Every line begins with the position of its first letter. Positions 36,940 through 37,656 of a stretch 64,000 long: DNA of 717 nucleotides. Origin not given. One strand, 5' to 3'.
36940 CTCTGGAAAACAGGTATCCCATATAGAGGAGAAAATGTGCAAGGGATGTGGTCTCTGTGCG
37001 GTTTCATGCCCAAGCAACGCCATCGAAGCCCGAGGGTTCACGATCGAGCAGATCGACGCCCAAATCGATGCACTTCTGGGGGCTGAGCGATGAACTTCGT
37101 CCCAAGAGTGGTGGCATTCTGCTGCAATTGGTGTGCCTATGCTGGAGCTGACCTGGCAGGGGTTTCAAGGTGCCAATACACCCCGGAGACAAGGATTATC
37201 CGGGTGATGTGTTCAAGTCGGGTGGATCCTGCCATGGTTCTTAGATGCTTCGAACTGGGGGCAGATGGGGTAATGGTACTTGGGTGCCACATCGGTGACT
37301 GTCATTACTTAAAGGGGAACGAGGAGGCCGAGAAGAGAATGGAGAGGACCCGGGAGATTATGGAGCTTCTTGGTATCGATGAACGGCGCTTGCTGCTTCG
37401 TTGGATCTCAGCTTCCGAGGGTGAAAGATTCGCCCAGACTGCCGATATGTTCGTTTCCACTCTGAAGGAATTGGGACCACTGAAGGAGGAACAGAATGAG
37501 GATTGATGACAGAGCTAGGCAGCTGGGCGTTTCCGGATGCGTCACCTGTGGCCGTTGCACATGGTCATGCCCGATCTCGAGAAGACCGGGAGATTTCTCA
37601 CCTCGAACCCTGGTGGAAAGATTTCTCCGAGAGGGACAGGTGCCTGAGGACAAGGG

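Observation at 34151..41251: Hdr cluster with one bifurcating core but two alternative disulfide-reductase modules, split by an EF-Tu-like pseudo-GTPase and an antisense Zn-ribbon ORF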

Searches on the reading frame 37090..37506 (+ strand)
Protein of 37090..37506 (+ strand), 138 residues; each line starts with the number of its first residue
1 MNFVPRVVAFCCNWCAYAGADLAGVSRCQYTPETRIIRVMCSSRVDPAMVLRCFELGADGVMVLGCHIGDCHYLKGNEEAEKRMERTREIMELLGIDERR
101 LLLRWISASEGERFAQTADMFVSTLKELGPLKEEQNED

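Call 3: search_protein_families(library=pfam, proteins=[window:37090-37506:+], max_evalue=0.01)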
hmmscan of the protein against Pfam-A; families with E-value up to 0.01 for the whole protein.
window:37090-37506:+ (138 aa): 1 family
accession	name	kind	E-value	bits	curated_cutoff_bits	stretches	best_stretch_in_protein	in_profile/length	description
PF02662.21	FlpD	-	8.5e-53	178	22.3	1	7-129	1-123/123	Methyl-viologen-reducing hydrogenase, delta subunit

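Call 4: search_protein_families(library=ncbifam, proteins=[window:37090-37506:+], max_evalue=0.01)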
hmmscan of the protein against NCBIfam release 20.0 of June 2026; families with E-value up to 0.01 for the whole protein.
window:37090-37506:+ (138 aa): 4 families
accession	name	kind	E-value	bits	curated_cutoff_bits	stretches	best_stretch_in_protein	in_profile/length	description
NF040770.1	hetero_SS_HdrA2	exception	3.3e-54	184.2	1100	1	4-133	647-776/777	CoB-CoM heterodisulfide reductase HdrA2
NF045873.1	F420_non_VhuD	exception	8.2e-34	116.5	215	1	6-130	3-127/132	F420-non-reducing hydrogenase iron-sulfur subunit VhuD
NF041891.1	hdrA_Methbact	equivalog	2.4e-08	32.7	1300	1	6-122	645-755/762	ferredoxin:CoB-CoM heterodisulfide reductase subunit HdrA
NF041778.1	hetero_SS_HdrA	equivalog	0.0075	14.1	1400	1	7-64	656-713/771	ferredoxin:CoB-CoM heterodisulfide reductase subunit HdrA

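Call 5: find_encoding_contigs(protein=window:37090-37506:+, flank=10000, max_places=10)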
Protein window:37090-37506:+ (138 aa): 10 contigs read that carry it; 8 places shown.
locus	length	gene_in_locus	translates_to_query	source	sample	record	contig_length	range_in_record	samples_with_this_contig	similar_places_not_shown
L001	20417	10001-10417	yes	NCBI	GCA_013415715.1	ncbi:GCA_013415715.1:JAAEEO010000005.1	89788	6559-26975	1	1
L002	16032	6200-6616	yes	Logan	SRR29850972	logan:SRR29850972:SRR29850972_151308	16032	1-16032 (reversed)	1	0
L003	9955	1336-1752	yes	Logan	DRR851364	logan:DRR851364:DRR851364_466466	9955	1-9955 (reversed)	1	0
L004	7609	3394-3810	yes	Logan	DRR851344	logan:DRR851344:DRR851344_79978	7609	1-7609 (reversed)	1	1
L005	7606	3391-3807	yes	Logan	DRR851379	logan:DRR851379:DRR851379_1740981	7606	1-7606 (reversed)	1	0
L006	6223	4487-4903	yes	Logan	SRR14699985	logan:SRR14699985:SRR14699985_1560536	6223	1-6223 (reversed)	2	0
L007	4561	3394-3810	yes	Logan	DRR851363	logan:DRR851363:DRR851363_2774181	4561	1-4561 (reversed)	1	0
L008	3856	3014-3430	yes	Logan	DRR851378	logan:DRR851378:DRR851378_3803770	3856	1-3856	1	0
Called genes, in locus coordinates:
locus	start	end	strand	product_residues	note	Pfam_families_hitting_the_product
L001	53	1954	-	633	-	PF16177:ACAS_N, PF00501:AMP-binding, PF13193:AMP-binding_C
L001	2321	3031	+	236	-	PF04307:YdjM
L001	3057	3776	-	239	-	PF03796:DnaB_C (weak), PF06745:ATPase, PF13481:AAA_25, PF23442:DUF7125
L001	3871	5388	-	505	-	PF13481:AAA_25, PF06745:ATPase, PF23442:DUF7125 (weak)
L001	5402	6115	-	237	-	PF06745:ATPase, PF13481:AAA_25 (weak), PF23442:DUF7125 (weak)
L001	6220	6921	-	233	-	PF04055:Radical_SAM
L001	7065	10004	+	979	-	PF01266:DAO (weak), PF12831:FAD_oxidored, PF13450:NAD_binding_8 (weak), PF07992:Pyr_redox_2, PF12831:FAD_oxidored (weak), PF13450:NAD_binding_8, PF12838:Fer4_7 (weak), PF14697:Fer4_21 (weak), +16 more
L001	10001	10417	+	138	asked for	PF02662:FlpD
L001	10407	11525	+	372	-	PF13183:Fer4_8, PF13237:Fer4_10 (weak), PF13187:Fer4_9 (weak), PF02754:CCG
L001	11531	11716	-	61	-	-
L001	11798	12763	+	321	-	PF03144:GTP_EFTU_D2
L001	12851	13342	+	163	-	PF13237:Fer4_10 (faint), PF13183:Fer4_8, PF13187:Fer4_9, PF13534:Fer4_17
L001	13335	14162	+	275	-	PF02754:CCG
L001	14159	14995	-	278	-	PF02749:QRPTase_N, PF01729:QRPTase_C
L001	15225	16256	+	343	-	PF08240:ADH_N, PF16912:Glu_dehyd_C (weak), PF00107:ADH_zinc_N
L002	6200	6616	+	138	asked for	PF02662:FlpD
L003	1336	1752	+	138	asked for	PF02662:FlpD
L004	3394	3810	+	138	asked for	PF02662:FlpD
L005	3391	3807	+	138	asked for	PF02662:FlpD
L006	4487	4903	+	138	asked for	PF02662:FlpD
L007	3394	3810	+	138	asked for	PF02662:FlpD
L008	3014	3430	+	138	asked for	PF02662:FlpD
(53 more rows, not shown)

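Call 86: search_solved_structures(query=window:37090-37506:+, max_evalue=0.00001, show_alignments=1)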
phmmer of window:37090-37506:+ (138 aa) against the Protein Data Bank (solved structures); distinct sequences matched with E-value up to 0.00001: 6.
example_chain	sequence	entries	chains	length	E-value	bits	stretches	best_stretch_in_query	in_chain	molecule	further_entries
8rvu_F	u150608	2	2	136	6.3e-49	168.6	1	1-133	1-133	Methyl viologen-reducing hydrogenase, subunit D-related protein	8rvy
5odc_D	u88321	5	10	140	3.9e-48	166.1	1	3-135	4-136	Methyl-viologen reducing hydrogenase subunit D | Methyl-viologen reducing hydrogenase, subunit D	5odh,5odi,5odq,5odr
8rvv_F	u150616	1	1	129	4.6e-47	162.6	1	3-131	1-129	Methyl viologen-reducing hydrogenase, subunit D-related protein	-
7bkb_F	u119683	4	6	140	2.3e-44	153.8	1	3-131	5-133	F420-non-reducing hydrogenase subunit D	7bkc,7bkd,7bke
9sw2_D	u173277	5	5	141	7.2e-44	152.2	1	6-131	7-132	F420-non-reducing hydrogenase iron-sulfur subunit D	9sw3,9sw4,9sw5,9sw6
9sfi_K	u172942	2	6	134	3.1e-23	85.4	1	5-130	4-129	F420-non-reducing hydrogenase subunit delta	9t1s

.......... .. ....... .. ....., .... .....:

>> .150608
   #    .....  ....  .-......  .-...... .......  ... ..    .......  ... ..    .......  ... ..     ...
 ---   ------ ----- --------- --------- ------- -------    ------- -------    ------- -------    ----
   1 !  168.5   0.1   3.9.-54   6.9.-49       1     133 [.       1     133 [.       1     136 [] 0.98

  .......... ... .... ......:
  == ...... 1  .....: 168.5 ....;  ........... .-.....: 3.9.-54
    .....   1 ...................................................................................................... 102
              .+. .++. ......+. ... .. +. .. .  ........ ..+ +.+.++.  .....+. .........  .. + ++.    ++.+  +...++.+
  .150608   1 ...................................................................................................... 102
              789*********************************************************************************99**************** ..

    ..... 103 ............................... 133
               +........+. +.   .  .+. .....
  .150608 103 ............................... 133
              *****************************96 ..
